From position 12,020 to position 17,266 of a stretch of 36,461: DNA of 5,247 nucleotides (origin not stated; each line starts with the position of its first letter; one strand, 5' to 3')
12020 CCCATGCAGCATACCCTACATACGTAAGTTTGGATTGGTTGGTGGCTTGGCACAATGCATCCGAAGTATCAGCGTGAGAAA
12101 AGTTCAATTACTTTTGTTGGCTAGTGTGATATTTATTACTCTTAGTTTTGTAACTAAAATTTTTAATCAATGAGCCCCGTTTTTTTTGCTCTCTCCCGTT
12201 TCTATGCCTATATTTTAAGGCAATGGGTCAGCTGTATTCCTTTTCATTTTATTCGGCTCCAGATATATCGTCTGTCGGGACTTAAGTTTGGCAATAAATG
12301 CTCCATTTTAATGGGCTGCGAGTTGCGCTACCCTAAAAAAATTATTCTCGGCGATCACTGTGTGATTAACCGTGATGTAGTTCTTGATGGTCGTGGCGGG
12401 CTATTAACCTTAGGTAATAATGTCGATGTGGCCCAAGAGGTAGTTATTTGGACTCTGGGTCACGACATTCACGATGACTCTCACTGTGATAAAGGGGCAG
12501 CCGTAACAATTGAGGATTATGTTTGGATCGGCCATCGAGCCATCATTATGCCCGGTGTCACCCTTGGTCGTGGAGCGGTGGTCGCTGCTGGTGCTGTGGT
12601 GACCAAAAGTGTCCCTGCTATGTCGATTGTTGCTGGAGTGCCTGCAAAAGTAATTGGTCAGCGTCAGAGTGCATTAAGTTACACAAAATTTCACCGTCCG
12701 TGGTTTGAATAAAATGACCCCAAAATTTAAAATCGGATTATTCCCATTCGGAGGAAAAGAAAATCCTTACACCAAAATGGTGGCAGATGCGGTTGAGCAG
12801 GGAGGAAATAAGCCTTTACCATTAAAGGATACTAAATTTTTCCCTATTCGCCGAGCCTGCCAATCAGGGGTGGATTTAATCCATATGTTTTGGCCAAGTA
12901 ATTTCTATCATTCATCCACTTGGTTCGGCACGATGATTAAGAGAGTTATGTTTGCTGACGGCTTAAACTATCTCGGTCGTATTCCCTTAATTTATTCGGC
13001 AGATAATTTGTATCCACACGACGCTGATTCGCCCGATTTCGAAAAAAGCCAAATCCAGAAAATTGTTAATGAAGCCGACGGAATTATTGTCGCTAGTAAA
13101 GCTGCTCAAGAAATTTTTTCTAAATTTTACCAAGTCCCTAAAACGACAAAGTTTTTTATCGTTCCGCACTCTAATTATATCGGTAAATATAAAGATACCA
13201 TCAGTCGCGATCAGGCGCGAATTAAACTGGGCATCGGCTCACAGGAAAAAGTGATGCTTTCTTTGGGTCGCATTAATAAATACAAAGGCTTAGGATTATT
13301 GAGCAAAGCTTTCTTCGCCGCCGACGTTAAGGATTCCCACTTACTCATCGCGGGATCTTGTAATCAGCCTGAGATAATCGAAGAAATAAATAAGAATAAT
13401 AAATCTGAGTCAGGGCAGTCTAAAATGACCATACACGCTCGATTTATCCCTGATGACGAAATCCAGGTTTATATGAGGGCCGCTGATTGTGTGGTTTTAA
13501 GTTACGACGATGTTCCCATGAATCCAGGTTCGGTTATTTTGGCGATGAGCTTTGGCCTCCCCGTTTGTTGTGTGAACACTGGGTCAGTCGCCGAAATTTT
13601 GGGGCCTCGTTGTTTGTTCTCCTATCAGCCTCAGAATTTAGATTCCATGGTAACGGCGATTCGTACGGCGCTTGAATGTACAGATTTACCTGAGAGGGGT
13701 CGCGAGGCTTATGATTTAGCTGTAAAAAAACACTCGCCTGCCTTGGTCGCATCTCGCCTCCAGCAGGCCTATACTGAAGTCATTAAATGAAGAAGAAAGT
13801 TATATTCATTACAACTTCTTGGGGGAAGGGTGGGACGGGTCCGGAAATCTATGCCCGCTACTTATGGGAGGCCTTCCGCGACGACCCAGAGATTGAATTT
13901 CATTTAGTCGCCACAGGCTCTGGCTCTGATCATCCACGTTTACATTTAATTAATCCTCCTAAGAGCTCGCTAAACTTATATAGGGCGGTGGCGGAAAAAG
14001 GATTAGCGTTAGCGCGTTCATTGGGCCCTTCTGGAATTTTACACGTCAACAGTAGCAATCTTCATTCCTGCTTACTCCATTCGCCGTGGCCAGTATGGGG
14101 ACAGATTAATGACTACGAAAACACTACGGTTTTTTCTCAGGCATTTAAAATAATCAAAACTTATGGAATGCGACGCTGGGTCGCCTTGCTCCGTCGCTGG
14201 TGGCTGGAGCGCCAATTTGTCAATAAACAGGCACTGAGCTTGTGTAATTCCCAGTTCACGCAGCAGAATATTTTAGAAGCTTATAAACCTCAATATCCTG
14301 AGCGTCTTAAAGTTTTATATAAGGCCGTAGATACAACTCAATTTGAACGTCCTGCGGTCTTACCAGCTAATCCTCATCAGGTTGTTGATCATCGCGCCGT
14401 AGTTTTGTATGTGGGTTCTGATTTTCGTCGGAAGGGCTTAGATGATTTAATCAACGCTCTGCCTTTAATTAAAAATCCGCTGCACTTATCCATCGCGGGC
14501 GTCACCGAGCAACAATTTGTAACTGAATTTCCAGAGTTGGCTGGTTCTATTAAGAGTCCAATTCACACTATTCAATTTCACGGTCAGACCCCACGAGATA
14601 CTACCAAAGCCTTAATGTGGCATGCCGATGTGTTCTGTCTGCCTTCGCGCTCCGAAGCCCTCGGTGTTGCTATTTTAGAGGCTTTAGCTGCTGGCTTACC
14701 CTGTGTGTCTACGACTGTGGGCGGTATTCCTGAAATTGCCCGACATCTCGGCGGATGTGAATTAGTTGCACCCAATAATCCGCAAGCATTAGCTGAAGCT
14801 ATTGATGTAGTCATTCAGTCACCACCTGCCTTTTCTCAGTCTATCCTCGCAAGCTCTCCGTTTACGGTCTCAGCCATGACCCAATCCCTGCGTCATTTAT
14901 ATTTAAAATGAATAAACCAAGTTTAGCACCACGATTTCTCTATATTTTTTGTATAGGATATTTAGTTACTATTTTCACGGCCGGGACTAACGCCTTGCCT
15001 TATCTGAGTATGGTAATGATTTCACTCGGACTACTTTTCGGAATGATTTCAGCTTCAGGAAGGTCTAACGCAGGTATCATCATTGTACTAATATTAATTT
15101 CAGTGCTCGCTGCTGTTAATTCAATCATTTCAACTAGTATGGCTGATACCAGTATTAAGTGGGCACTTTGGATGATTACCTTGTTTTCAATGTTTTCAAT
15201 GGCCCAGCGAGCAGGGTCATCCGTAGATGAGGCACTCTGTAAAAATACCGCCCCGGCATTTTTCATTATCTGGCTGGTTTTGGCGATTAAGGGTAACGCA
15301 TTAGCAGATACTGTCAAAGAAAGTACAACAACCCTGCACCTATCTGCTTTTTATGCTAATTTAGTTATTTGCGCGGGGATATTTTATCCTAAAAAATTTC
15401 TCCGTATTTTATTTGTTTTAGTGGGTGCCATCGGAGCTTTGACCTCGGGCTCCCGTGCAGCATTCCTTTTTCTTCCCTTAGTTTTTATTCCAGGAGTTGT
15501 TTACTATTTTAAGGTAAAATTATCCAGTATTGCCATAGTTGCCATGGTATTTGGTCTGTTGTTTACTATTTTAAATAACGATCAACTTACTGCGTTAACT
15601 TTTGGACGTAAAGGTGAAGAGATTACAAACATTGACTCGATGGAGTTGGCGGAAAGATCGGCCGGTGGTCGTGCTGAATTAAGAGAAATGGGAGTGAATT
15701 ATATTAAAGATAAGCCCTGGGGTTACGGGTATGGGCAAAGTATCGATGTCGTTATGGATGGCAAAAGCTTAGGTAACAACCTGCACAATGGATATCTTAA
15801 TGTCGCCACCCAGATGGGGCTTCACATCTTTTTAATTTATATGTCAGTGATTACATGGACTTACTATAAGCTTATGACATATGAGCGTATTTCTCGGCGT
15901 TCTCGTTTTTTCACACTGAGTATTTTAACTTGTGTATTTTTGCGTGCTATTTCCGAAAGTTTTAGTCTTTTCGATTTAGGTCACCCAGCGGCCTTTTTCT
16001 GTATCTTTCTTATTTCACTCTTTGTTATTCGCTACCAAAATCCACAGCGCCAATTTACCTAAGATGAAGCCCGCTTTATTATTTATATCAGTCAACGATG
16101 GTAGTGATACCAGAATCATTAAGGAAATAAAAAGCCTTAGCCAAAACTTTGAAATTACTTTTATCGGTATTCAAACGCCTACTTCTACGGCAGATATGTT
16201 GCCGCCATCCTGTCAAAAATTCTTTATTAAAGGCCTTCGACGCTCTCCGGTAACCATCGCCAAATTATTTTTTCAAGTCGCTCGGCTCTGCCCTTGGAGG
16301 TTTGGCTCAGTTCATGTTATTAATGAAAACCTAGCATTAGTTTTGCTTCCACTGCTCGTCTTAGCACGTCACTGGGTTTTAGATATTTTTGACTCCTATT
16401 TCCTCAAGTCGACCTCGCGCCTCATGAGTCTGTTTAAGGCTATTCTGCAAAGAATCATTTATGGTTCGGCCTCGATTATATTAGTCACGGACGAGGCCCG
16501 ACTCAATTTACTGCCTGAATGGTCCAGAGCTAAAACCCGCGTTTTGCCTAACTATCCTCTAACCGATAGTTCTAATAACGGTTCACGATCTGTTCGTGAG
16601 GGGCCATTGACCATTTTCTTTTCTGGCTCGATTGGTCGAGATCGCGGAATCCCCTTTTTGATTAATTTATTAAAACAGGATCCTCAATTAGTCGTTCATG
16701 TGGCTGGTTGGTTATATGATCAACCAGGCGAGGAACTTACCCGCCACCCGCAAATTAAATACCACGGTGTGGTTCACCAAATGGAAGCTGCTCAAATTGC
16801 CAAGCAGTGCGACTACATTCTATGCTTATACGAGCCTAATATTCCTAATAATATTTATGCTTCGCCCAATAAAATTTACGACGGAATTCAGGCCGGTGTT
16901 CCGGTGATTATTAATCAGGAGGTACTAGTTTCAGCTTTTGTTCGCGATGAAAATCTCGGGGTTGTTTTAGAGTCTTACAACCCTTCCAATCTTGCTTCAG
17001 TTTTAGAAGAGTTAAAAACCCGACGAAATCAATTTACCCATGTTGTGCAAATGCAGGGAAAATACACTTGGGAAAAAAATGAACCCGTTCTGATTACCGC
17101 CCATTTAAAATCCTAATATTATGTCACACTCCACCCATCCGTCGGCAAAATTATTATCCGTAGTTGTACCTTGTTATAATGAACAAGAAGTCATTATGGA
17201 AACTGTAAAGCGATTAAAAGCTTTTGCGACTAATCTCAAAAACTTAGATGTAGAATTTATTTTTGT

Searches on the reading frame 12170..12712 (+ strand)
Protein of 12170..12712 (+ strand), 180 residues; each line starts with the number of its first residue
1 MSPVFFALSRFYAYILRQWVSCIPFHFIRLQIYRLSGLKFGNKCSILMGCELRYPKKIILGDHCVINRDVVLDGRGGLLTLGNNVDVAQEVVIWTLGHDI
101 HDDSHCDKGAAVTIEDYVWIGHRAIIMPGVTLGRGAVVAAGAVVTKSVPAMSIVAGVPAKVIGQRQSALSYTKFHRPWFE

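Call 6: search_protein_families(library=pfam, proteins=[window:12170-12712:+], max_evalue=0.00001)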
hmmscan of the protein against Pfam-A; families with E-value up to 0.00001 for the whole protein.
window:12170-12712:+ (180 aa): 2 families
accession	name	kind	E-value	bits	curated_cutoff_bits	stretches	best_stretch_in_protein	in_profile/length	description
PF00132.30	Hexapep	-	1.6e-11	43.8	27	1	112-146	2-36/36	Bacterial transferase hexapeptide (six repeats)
PF14602.12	Hexapep_2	-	1.1e-08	35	27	1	112-146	2-34/34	Hexapeptide repeat of succinyl-transferase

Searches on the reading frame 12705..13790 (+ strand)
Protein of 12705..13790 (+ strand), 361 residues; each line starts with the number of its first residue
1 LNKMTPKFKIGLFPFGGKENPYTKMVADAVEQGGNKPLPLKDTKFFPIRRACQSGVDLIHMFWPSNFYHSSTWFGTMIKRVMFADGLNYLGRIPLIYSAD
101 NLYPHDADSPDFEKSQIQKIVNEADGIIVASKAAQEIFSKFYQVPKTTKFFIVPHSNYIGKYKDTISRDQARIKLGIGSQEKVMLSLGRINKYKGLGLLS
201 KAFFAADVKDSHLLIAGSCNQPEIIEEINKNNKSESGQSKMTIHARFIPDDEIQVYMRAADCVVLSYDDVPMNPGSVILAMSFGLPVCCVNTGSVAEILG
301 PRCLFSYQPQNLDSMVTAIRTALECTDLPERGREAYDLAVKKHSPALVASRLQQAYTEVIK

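Call 6: search_protein_families(library=pfam, proteins=[window:12705-13790:+], max_evalue=0.00001)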
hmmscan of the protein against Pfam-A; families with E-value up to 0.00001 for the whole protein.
window:12705-13790:+ (361 aa): 2 families
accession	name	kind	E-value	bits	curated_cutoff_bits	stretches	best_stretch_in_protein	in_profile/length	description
PF00534.26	Glycos_transf_1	-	3.9e-15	56.3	26.4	1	168-333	2-166/172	Glycosyl transferases group 1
PF13692.12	Glyco_trans_1_4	-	5.1e-12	46.7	27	1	182-324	2-141/142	Glycosyl transferases group 1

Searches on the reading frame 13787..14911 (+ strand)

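Call 7: search_protein_families(library=pfam, proteins=[window:13787-14911:+], max_evalue=0.00001)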
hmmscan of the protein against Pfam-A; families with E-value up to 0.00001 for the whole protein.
window:13787-14911:+ (374 aa): 4 families
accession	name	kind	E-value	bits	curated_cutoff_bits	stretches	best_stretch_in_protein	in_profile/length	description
PF00534.26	Glycos_transf_1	-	5e-30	104.7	26.4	1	200-346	12-159/172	Glycosyl transferases group 1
PF13692.12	Glyco_trans_1_4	-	2.4e-28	99.6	27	1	204-343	2-140/142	Glycosyl transferases group 1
PF20706.3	GT4-conflict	-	4.9e-09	36.1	26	1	202-316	196-318/385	Family 4 Glycosyltransferase in conflict systems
PF13439.12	Glyco_transf_4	-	1e-06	29.3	28.5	1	18-184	3-169/170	Glycosyltransferase Family 4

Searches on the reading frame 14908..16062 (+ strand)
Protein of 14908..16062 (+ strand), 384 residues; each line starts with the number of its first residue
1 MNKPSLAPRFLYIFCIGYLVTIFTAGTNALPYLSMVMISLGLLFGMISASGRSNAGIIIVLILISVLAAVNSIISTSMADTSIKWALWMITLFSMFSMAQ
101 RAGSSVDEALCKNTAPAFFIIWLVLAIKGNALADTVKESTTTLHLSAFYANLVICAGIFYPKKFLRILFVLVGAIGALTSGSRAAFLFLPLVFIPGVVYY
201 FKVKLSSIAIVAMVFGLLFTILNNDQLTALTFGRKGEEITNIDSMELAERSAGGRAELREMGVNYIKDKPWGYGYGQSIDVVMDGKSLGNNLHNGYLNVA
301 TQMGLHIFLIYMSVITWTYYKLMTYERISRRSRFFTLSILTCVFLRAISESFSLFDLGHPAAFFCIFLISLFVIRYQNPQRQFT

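Call 7: search_protein_families(library=pfam, proteins=[window:14908-16062:+], max_evalue=0.00001)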
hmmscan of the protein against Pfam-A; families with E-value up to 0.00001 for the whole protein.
window:14908-16062:+ (384 aa): 1 family
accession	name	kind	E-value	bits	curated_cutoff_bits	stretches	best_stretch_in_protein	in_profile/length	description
PF04932.20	Wzy_C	-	3.2e-14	53.4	31.7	1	169-311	2-148/149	O-Antigen ligase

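Call 47: search_protein_families(library=ncbifam, proteins=[window:14908-16062:+], max_evalue=0.001)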
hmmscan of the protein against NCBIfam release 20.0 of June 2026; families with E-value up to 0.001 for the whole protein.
window:14908-16062:+ (384 aa): 0 families

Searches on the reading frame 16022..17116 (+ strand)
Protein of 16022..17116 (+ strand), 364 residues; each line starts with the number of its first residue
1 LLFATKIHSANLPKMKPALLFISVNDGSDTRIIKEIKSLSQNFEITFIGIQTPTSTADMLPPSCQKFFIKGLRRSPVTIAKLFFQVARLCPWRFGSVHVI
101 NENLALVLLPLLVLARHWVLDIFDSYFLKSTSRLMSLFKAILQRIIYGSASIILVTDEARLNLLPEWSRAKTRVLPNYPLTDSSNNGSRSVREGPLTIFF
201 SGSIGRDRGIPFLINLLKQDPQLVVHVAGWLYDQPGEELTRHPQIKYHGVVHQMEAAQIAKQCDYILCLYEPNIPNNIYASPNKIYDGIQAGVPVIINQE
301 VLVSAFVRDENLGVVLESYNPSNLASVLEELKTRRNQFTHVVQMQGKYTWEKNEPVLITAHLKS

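Call 7: search_protein_families(library=pfam, proteins=[window:16022-17116:+], max_evalue=0.00001)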
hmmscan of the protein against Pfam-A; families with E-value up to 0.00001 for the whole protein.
window:16022-17116:+ (364 aa): 0 families

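Call 46: search_protein_families(library=pfam, proteins=[window:16022-17116:+], max_evalue=0.05)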
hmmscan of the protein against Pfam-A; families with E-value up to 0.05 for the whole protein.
window:16022-17116:+ (364 aa): 2 families
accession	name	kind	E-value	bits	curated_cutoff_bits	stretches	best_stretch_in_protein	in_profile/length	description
PF00534.26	Glycos_transf_1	-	0.00015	21.8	26.4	1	192-335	12-159/172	Glycosyl transferases group 1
PF13692.12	Glyco_trans_1_4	-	0.00033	21.4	27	1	197-331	3-139/142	Glycosyl transferases group 1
